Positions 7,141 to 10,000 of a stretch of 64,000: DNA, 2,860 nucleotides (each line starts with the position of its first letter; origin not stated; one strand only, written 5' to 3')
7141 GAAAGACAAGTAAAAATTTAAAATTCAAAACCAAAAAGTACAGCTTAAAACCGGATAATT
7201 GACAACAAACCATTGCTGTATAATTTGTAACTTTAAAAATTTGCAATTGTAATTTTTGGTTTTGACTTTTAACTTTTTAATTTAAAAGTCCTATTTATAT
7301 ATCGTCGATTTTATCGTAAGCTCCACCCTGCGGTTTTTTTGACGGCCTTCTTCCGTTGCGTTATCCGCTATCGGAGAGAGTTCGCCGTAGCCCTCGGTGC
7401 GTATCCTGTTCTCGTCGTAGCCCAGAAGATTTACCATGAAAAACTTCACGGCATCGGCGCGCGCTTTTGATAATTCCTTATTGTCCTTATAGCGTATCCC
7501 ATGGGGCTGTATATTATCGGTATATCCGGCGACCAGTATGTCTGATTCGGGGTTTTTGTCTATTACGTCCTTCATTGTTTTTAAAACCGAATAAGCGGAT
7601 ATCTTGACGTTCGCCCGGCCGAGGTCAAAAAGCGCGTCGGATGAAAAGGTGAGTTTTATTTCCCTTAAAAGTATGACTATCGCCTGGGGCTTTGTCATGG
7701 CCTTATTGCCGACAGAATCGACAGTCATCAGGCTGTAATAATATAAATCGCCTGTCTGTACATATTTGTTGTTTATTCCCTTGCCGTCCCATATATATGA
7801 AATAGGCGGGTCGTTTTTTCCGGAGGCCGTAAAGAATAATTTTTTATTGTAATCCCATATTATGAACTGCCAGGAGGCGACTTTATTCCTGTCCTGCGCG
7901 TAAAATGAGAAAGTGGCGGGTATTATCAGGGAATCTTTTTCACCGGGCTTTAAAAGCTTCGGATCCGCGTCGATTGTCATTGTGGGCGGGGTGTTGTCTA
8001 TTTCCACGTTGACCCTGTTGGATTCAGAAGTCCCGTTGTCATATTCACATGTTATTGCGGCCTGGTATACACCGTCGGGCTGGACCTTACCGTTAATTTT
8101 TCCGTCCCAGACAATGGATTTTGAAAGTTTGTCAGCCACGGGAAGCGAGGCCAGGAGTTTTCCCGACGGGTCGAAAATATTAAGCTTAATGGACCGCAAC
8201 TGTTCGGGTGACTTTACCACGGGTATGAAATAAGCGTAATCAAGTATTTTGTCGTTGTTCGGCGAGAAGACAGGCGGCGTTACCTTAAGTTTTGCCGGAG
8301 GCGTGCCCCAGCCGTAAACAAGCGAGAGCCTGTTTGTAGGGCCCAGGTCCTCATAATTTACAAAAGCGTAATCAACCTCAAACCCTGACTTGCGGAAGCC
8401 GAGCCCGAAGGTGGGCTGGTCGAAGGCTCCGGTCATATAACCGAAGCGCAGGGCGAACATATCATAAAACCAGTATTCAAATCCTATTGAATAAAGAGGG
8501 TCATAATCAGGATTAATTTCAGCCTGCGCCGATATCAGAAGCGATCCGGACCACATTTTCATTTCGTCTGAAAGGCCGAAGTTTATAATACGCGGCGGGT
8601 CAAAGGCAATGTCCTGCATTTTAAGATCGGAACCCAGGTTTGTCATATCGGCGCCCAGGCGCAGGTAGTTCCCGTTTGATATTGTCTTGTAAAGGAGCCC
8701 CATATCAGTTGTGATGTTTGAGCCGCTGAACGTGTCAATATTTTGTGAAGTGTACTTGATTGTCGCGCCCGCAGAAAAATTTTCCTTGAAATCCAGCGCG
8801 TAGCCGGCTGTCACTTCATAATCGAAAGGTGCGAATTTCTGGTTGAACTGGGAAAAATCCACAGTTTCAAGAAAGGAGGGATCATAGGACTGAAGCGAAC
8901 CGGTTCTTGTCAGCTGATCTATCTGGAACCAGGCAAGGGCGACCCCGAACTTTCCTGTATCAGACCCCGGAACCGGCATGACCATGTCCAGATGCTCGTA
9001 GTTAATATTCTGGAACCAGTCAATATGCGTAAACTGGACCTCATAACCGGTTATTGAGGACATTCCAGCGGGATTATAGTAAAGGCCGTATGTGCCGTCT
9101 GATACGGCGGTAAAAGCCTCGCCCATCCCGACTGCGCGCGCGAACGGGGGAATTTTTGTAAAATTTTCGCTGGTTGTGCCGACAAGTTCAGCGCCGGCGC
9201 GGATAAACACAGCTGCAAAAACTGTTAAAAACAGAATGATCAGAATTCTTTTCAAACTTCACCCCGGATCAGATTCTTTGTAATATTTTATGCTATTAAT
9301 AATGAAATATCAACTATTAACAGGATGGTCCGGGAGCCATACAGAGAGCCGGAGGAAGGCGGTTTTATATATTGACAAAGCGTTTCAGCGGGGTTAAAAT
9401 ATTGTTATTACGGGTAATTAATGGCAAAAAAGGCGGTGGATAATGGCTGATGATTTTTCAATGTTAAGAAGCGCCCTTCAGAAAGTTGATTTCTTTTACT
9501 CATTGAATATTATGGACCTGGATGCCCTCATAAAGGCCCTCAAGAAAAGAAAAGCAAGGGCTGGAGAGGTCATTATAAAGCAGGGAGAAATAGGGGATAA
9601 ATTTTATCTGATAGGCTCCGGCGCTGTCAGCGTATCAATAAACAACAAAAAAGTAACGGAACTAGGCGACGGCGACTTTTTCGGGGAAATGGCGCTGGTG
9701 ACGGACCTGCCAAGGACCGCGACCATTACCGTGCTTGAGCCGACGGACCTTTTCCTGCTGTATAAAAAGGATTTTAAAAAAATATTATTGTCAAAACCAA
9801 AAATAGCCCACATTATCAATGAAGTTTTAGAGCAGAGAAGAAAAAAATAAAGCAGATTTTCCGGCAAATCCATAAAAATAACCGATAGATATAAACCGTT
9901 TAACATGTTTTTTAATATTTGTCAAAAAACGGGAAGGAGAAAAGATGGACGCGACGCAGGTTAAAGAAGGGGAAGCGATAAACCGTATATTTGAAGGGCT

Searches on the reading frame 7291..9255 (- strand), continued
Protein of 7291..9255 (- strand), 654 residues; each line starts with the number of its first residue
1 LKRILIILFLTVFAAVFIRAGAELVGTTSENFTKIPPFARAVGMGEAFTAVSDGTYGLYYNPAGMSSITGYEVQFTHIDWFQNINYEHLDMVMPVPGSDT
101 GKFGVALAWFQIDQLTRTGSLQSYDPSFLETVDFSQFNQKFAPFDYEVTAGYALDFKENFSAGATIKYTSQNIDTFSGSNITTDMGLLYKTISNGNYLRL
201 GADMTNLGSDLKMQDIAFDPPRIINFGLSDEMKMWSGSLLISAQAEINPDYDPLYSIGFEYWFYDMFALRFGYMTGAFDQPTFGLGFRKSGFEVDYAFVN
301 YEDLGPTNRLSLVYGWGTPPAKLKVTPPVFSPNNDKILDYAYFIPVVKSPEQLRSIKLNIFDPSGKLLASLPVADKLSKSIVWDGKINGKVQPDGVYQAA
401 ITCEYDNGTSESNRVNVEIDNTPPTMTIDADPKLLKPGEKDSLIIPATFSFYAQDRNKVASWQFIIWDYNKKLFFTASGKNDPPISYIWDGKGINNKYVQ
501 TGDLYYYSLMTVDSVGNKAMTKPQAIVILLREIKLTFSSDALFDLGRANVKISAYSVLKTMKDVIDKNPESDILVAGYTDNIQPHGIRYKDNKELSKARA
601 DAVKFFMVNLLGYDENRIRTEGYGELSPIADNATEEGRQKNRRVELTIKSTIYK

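Call 30: search_protein_families(library=ncbifam, proteins=[P0170, P0163, P0152], max_evalue=0.00001)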
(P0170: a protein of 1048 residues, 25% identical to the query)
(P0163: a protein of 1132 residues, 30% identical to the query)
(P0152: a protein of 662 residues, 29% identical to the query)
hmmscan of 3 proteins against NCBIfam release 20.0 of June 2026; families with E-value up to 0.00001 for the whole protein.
P0170 (1048 aa): 32 families (the best 25 are shown)
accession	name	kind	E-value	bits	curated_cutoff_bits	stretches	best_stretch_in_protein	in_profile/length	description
NF053608.1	Lsa66_OmpA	equivalog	1.3e-91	307.9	700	3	19-413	20-405/581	fibronectin-binding adhesin Lsa66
NF005176.1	PRK06655.1-1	equivalog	1e-34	120.2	230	1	600-678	85-169/197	flagellar hook assembly protein FlgD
NF053611.1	YiaD_Gzip_OmpA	equivalog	2.9e-17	63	175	1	944-1045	114-205/206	YiaD family glycine zipper/OmpA-like lipoprotein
NF009276.0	PRK12633.1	equivalog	4.3e-17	62.6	383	0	638-675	156-193/234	flagellar basal body rod modification protein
NF009452.0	PRK12812.1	equivalog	1e-16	61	258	1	608-680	147-223/289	flagellar basal body rod modification protein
TIGR04131.1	Bac_Flav_CTERM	domain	4e-15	55.7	35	0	590-657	5-65/85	T9SS type B sorting domain-containing protein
TIGR03350.1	type_VI_ompA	equivalog_domain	1.3e-13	51.1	139.8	1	925-1044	24-135/137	type VI secretion system protein TssL, long form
NF009453.0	PRK12813.1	equivalog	9.8e-13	48.1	264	0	176-229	123-175/223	flagellar basal body rod modification protein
NF006541.1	PRK09038.1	equivalog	1.7e-12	47.6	283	1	919-1047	129-249/253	flagellar motor protein MotD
NF009277.0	PRK12634.1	equivalog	6.5e-12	46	333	0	619-671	128-182/221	flagellar basal body rod modification protein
NF005444.0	PRK07033.1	equivalog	2.4e-11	43.3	520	1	918-1046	302-421/438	DotU family type VI secretion system protein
NF005999.0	PRK08126.1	subfamily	6.1e-11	41.8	571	1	922-1045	314-429/432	hypothetical protein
NF053612.1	anchor_PA1041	equivalog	7.2e-11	42.5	250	1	945-1046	144-235/236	PA1041 family peptidoglycan-binding anchor lipoprotein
TIGR02802.1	Pal_lipo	equivalog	7.2e-11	42.1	125.35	1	944-1045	12-103/104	peptidoglycan-associated lipoprotein Pal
NF053585.1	OMP_LP_YfiB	equivalog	4.3e-09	36.4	128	1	944-1046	68-160/163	outer membrane lipoprotein YfiB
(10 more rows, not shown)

P0163 (1132 aa): 41 families (the best 25 are shown)
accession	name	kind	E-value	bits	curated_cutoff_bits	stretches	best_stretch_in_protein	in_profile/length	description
NF053608.1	Lsa66_OmpA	equivalog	1.1e-66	225.4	700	2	517-875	98-454/581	fibronectin-binding adhesin Lsa66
NF053611.1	YiaD_Gzip_OmpA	equivalog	1.7e-33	116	175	1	1026-1128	102-205/206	YiaD family glycine zipper/OmpA-like lipoprotein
NF053612.1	anchor_PA1041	equivalog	7.5e-24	85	250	1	1025-1129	130-235/236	PA1041 family peptidoglycan-binding anchor lipoprotein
NF045787.1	OmpABordt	equivalog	4.4e-22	78.7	200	1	1028-1127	87-187/194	outer membrane protein OmpA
NF053585.1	OMP_LP_YfiB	equivalog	5.3e-21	75.2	128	1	1027-1130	57-161/163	outer membrane lipoprotein YfiB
NF007804.1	PRK10510.1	equivalog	7.2e-21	74.6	307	1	1026-1129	112-216/219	OmpA family lipoprotein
NF053607.1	CHU_0125_OmpA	equivalog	2.1e-20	72.8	620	1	1006-1127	511-634/639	CHU_0125 family OmpA-like outer membrane integrity protein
TIGR03350.1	type_VI_ompA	equivalog_domain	3.6e-20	72.3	139.8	1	1021-1127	24-135/137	type VI secretion system protein TssL, long form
NF045788.1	Omp38Acinit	equivalog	4.1e-20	72.1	500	1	1028-1125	243-342/354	outer membrane protein Omp38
NF053613.1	OMP_toxin_LptF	equivalog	2e-19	70.3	400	1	1027-1128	142-244/256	lipotoxin F family OmpA-related lipoprotein LptF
TIGR02802.1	Pal_lipo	equivalog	4.1e-17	62.2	125.35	1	1028-1128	2-103/104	peptidoglycan-associated lipoprotein Pal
NF052230.1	T9SS_PorE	exception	7.6e-17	60.8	600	1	1023-1103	512-593/648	PorE family type IX secretion system protein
NF006541.1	PRK09038.1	equivalog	1.6e-16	60.8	283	1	1023-1131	137-250/253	flagellar motor protein MotD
NF038224.1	OmpA_like_CmpA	equivalog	2.5e-15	56.7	300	1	1030-1127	114-212/233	C-OmpA-like family protein CmpA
NF033709.1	PorV_fam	subfamily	3.8e-15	56.3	90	1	31-313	6-298/326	PorV/PorQ family protein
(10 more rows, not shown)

P0152 (662 aa): 43 families (the best 25 are shown)
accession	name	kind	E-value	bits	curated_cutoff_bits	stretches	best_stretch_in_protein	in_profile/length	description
NF033709.1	PorV_fam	subfamily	8.4e-47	160.3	90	1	32-307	1-326/326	PorV/PorQ family protein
NF053611.1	YiaD_Gzip_OmpA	equivalog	1.5e-37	129.3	175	1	532-656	83-206/206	YiaD family glycine zipper/OmpA-like lipoprotein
NF053608.1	Lsa66_OmpA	equivalog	1e-34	119.9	700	2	422-654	359-577/581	fibronectin-binding adhesin Lsa66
NF053585.1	OMP_LP_YfiB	equivalog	2.2e-29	102.5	128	1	540-657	45-161/163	outer membrane lipoprotein YfiB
NF053613.1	OMP_toxin_LptF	equivalog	4.1e-29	102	400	1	533-658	124-247/256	lipotoxin F family OmpA-related lipoprotein LptF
NF045787.1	OmpABordt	equivalog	4.4e-28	98.3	200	1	545-657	79-190/194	outer membrane protein OmpA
NF033711.1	T9SS_PorQ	equivalog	2e-26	92.8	220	2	18-214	10-213/335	type IX secretion system protein PorQ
NF053612.1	anchor_PA1041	equivalog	5.2e-25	88.8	250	1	547-656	125-235/236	PA1041 family peptidoglycan-binding anchor lipoprotein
NF006541.1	PRK09038.1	equivalog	1.4e-23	83.8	283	1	535-659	125-251/253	flagellar motor protein MotD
NF005831.1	PRK07734.1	equivalog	5.1e-23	82.1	301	1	533-657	121-249/250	flagellar motor protein MotB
TIGR03350.1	type_VI_ompA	equivalog_domain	4.1e-22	78.6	139.8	1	536-656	15-137/137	type VI secretion system protein TssL, long form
NF006508.0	PRK08944.1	subfamily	4.1e-20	72.2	259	1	535-661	163-292/304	MotB family protein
NF045788.1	Omp38Acinit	equivalog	1.3e-18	67.2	500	1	548-656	238-346/354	outer membrane protein Omp38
NF005195.1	PRK06667.1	equivalog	1.4e-18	67.5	300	1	520-659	90-238/241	flagellar motor protein MotB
NF033763.1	exchanger_TraB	exception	2e-18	65.7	700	1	544-658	385-499/522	outer membrane exchange protein TraB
NF033710.1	T9SS_OM_PorV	equivalog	2.3e-16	59.9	250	1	30-232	21-248/367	type IX secretion system outer membrane channel protein PorV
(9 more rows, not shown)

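Call 39: find_encoding_contigs(protein=P0074, flank=10000, max_places=2)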
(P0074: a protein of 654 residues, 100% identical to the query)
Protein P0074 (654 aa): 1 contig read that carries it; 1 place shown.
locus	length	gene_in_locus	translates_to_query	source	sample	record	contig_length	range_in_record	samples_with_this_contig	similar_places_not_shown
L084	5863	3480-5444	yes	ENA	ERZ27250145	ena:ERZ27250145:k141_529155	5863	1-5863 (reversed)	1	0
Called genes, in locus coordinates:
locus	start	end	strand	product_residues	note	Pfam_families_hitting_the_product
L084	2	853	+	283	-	?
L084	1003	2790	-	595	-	-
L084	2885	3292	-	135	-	PF00027:cNMP_binding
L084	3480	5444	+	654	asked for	PF00691:OmpA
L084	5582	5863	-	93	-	?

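Call 41: find_encoding_contigs(protein=P0129, flank=8000, max_places=2)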
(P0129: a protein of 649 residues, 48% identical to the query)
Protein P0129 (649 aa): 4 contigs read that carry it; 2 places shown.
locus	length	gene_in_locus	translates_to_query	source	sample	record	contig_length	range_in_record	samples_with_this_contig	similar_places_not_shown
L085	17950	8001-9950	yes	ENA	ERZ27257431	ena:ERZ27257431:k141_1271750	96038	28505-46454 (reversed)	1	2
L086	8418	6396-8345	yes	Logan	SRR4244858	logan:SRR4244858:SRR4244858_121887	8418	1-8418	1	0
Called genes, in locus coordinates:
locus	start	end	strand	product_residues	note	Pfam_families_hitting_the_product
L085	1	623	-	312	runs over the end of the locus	-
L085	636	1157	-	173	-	-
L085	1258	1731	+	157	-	-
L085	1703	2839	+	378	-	PF07969:Amidohydro_3 (faint), PF01979:Amidohydro_1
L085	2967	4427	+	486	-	PF22694:CtpB_N-like, PF00595:PDZ, PF13180:PDZ_2, PF17820:PDZ_6, PF03572:Peptidase_S41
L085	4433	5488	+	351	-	PF04748:Polysacc_deac_2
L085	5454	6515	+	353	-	PF00814:TsaD, PF22521:HypF_C_2, PF02543:Carbam_trans_N (weak)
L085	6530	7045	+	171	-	PF02308:MgtC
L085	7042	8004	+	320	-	PF01207:Dus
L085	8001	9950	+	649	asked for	PF00691:OmpA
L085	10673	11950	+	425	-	PF00275:EPSP_synthase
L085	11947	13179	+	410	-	PF00015:MCPsignal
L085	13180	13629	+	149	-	-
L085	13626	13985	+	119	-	-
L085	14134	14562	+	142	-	PF00460:Flg_bb_rod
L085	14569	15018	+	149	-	PF00460:Flg_bb_rod, PF06429:Flg_bbr_C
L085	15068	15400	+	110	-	PF02049:FliE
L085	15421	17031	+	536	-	PF01514:YscJ_FliF, PF08345:YscJ_FliF_C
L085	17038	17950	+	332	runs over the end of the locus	PF03448:MgtE_N (faint), PF14842:FliG_N, PF14841:FliG_M, PF14842:FliG_N, PF01706:FliG_C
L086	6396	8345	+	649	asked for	PF00691:OmpA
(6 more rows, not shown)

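Call 42: find_encoding_contigs(protein=P0154, flank=8000, max_places=2)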
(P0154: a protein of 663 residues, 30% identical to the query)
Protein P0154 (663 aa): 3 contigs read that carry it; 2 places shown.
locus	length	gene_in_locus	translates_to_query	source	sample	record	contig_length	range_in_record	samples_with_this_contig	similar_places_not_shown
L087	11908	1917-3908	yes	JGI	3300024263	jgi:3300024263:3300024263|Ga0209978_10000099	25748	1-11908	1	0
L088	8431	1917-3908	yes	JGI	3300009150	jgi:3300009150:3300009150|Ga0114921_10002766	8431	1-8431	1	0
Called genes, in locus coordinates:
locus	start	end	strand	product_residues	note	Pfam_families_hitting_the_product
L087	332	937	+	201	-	PF01909:NTP_transf_2 (weak), PF18765:Polbeta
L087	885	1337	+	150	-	-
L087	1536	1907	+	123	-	PF13860:FlgD_ig (weak)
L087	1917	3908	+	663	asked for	PF03687:UPF0164, PF13585:CHU_C (weak), PF13860:FlgD_ig (weak), PF00691:OmpA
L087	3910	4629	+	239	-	PF03793:PASTA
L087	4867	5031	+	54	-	-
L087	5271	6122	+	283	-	PF02548:Pantoate_transf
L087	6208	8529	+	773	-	PF05170:AsmA, PF05359:DUF748, PF13116:YhdP (faint), PF27051:TamB_N (faint), PF05170:AsmA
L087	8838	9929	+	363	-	PF04893:Yip1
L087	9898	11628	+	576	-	PF05496:RuvB_N, PF13191:AAA_16 (faint), PF13177:DNA_pol3_delta2, PF13401:AAA_22 (faint), PF00004:AAA, PF22608:DNAX_ATPase_lid, PF12169:DNA_pol3_gamma3, PF20964:DnaX_C, +1 more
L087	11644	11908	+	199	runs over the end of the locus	PF21176:RecR_HhH, PF02132:RecR_ZnF, PF13662:Toprim_4, PF01751:Toprim, PF21175:RecR_C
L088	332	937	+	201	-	PF01909:NTP_transf_2 (weak), PF18765:Polbeta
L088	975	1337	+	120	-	-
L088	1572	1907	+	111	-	PF13860:FlgD_ig (weak)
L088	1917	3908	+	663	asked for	PF03687:UPF0164, PF13585:CHU_C (weak), PF13860:FlgD_ig (weak), PF00691:OmpA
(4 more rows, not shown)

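Call 49: list_cluster_members(proteins=[P0163, P0046, P0047, P0048, P0060, P0053, P0152, P0012, P0074, P0007])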
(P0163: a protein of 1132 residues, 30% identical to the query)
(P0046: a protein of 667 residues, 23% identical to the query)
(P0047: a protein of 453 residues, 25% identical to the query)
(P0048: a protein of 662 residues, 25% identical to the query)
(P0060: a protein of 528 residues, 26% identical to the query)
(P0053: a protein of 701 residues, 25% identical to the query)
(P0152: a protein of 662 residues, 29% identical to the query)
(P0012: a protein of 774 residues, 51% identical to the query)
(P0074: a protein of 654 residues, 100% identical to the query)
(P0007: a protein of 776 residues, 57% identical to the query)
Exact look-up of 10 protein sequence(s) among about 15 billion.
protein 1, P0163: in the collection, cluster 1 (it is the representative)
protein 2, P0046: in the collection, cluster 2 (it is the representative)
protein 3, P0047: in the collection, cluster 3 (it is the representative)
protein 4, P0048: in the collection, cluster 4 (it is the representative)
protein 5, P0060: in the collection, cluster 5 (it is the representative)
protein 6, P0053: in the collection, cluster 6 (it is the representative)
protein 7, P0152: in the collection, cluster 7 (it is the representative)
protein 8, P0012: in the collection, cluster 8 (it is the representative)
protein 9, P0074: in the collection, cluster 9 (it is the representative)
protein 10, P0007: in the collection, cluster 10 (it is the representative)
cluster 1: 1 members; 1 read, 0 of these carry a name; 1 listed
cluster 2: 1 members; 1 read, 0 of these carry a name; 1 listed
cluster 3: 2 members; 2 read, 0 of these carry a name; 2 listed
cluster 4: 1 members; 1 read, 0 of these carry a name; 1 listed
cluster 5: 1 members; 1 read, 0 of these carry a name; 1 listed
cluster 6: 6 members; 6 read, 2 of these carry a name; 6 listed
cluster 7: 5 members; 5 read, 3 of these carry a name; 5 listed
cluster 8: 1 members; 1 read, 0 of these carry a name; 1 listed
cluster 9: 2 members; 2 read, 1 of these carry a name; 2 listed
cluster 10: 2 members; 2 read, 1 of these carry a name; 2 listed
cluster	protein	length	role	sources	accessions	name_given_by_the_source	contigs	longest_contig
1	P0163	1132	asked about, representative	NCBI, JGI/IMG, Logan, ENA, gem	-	-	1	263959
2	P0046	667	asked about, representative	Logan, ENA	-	-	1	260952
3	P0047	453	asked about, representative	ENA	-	-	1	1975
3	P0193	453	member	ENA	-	-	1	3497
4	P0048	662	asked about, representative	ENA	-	-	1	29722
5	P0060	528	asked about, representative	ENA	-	-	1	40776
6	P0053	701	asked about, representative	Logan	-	-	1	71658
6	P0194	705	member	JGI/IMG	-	outer membrane protein OmpA-like peptidoglycan-associated protein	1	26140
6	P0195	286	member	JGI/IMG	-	outer membrane protein OmpA-like peptidoglycan-associated protein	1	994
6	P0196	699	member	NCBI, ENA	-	-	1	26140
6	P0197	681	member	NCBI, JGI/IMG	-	-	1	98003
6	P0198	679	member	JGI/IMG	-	-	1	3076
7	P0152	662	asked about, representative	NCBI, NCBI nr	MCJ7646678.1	PorV/PorQ family protein [bacterium]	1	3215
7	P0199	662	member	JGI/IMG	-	outer membrane protein OmpA-like peptidoglycan-associated protein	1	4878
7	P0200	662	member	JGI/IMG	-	outer membrane protein OmpA-like peptidoglycan-associated protein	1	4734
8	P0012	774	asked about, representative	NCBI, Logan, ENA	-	-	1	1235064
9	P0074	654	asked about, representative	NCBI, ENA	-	-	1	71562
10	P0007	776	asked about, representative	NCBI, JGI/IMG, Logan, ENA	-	outer membrane protein OmpA-like peptidoglycan-associated protein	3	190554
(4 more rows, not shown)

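Call 73: find_encoding_contigs(protein=P0085, flank=8000, max_places=1)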
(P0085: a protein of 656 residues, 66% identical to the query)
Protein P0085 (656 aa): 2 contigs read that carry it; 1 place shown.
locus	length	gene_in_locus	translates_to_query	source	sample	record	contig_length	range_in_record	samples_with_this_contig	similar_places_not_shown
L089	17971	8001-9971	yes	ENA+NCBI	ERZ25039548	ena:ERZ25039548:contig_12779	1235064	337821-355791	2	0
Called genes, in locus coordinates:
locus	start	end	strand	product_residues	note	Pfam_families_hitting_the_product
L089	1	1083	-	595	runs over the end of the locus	-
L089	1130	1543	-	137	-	PF00027:cNMP_binding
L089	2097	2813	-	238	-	-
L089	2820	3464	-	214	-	-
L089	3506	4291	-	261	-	PF00665:rve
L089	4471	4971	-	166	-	PF01527:HTH_Tnp_1 (faint), PF13518:HTH_28 (faint), PF13551:HTH_29 (weak)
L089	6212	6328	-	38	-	PF00580:UvrD-helicase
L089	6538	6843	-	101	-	-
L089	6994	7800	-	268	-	-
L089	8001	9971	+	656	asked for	PF00691:OmpA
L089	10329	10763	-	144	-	PF01325:Fe_dep_repress, PF02742:Fe_dep_repr_C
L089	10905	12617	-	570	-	-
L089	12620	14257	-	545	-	PF13231:PMT_2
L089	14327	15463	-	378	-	-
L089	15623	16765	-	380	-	PF13439:Glyco_transf_4, PF20706:GT4-conflict, PF00534:Glycos_transf_1, PF13692:Glyco_trans_1_4, PF13524:Glyco_trans_1_2 (faint)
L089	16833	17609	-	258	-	PF13489:Methyltransf_23, PF05219:DREV, PF13847:Methyltransf_31, PF08241:Methyltransf_11, PF08242:Methyltransf_12, PF13649:Methyltransf_25 (weak)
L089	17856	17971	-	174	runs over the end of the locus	PF01797:Y1_Tnp (weak)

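Call 74: find_encoding_contigs(protein=P0109, flank=8000, max_places=1)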
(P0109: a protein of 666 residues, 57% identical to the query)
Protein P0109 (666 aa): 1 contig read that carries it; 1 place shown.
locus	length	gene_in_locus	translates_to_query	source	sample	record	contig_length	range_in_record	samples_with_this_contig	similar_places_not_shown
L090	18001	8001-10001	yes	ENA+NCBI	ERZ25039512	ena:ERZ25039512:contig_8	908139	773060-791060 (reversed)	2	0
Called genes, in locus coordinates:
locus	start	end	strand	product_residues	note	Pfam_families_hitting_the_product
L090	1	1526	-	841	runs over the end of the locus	PF02518:HATPase_c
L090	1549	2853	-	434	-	PF00521:DNA_topoisoIV, PF03989:DNA_gyraseA_C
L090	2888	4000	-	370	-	PF00521:DNA_topoisoIV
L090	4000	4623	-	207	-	PF01965:DJ-1_PfpI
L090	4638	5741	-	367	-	PF00712:DNA_pol3_beta, PF02767:DNA_pol3_beta_2, PF02768:DNA_pol3_beta_3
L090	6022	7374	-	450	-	PF00308:Bac_DnaA, PF01695:IstB_IS21 (weak), PF08299:Bac_DnaA_C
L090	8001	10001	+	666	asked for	PF13585:CHU_C (faint), PF13860:FlgD_ig (faint), PF00691:OmpA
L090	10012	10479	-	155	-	-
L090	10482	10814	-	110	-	-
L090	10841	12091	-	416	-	PF12895:ANAPC3 (faint), PF13428:TPR_14 (faint), PF13432:TPR_16 (faint), PF23914:TPR_CcmH_CycH (faint), PF25058:ARM_TT21 (faint), PF00515:TPR_1 (faint), PF07719:TPR_2 (faint), PF13414:TPR_11 (weak), +4 more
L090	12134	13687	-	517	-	PF00672:HAMP, PF00211:Guanylate_cyc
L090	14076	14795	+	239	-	PF02527:GidB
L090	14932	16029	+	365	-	PF02463:SMC_N, PF13175:AAA_15, PF13476:AAA_23, PF13304:AAA_21 (faint)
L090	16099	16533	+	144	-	PF13384:HTH_23 (weak), PF13551:HTH_29, PF13565:HTH_32, PF13592:HTH_33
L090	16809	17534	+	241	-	PF10502:Peptidase_S26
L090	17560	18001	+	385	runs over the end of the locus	PF04055:Radical_SAM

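Call 75: find_encoding_contigs(protein=P0163, flank=8000, max_places=1)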
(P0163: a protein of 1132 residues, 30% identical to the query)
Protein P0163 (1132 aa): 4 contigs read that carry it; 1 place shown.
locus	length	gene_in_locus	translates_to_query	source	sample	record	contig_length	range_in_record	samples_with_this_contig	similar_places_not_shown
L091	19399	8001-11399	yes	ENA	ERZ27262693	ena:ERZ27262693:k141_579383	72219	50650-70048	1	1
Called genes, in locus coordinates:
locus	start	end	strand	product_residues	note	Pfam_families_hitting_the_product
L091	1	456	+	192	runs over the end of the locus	-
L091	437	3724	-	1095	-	PF01706:FliG_C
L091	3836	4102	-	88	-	-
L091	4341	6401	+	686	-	PF05547:Peptidase_M6, PF04151:PPC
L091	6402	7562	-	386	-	-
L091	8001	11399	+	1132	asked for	PF13860:FlgD_ig (faint), PF13585:CHU_C (faint), PF13750:Big_3_3 (faint), PF00691:OmpA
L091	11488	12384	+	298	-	PF00106:adh_short, PF08643:DUF1776, PF08659:KR, PF13561:adh_short_C2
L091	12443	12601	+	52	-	-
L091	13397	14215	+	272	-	PF00561:Abhydrolase_1, PF12146:Hydrolase_4, PF12697:Abhydrolase_6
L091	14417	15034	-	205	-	-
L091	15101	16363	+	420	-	PF00275:EPSP_synthase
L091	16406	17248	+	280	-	PF00460:Flg_bb_rod, PF22692:LlgE_F_G_D1, PF06429:Flg_bbr_C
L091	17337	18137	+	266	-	PF00460:Flg_bb_rod, PF22692:LlgE_F_G_D1, PF06429:Flg_bbr_C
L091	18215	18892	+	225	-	PF08666:SAF (weak), PF13144:ChapFlgA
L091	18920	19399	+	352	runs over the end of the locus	PF02119:FlgI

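Call 77: search_protein_families(library=ncbifam, proteins=[L087:1530-1904:+], max_evalue=0.001)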
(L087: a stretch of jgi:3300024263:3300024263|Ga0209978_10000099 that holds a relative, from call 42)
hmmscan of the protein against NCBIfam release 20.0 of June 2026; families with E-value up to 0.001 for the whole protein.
L087:1530-1904:+ (125 aa): 6 families
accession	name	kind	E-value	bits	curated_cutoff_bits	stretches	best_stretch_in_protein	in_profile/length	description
TIGR04183.1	Por_Secre_tail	domain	2.3e-10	40.3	23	1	52-123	10-71/72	T9SS type A sorting domain-containing protein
NF033707.1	T9SS_sortase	equivalog_domain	2.2e-07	28.9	420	1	64-116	1026-1081/1095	type IX secretion system sortase PorU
NF052228.1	T9SS_PorZ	equivalog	8.6e-07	27.8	260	1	61-123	695-755/757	type IX secretion system anionic LPS delivery protein PorZ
NF009276.0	PRK12633.1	equivalog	2.5e-06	27.4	383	1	43-111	108-180/234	flagellar basal body rod modification protein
NF009452.0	PRK12812.1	equivalog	3.7e-06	26.4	258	1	58-111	149-205/289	flagellar basal body rod modification protein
NF005176.1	PRK06655.1-1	equivalog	6.8e-05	22.9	230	1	61-122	97-159/197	flagellar hook assembly protein FlgD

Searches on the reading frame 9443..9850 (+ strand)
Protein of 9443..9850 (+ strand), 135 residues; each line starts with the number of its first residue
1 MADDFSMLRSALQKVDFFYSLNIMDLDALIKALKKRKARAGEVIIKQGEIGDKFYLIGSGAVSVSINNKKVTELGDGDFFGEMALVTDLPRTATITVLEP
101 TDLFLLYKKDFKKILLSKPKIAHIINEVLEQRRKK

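Call 10: search_protein_families(library=pfam, proteins=[window:9443-9850:+], max_evalue=0.001)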
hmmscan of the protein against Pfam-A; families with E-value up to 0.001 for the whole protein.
window:9443-9850:+ (135 aa): 1 family
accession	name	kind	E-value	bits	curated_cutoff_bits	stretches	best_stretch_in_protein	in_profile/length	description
PF00027.35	cNMP_binding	-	4.7e-21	75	27.5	1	36-116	2-87/89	Cyclic nucleotide-binding domain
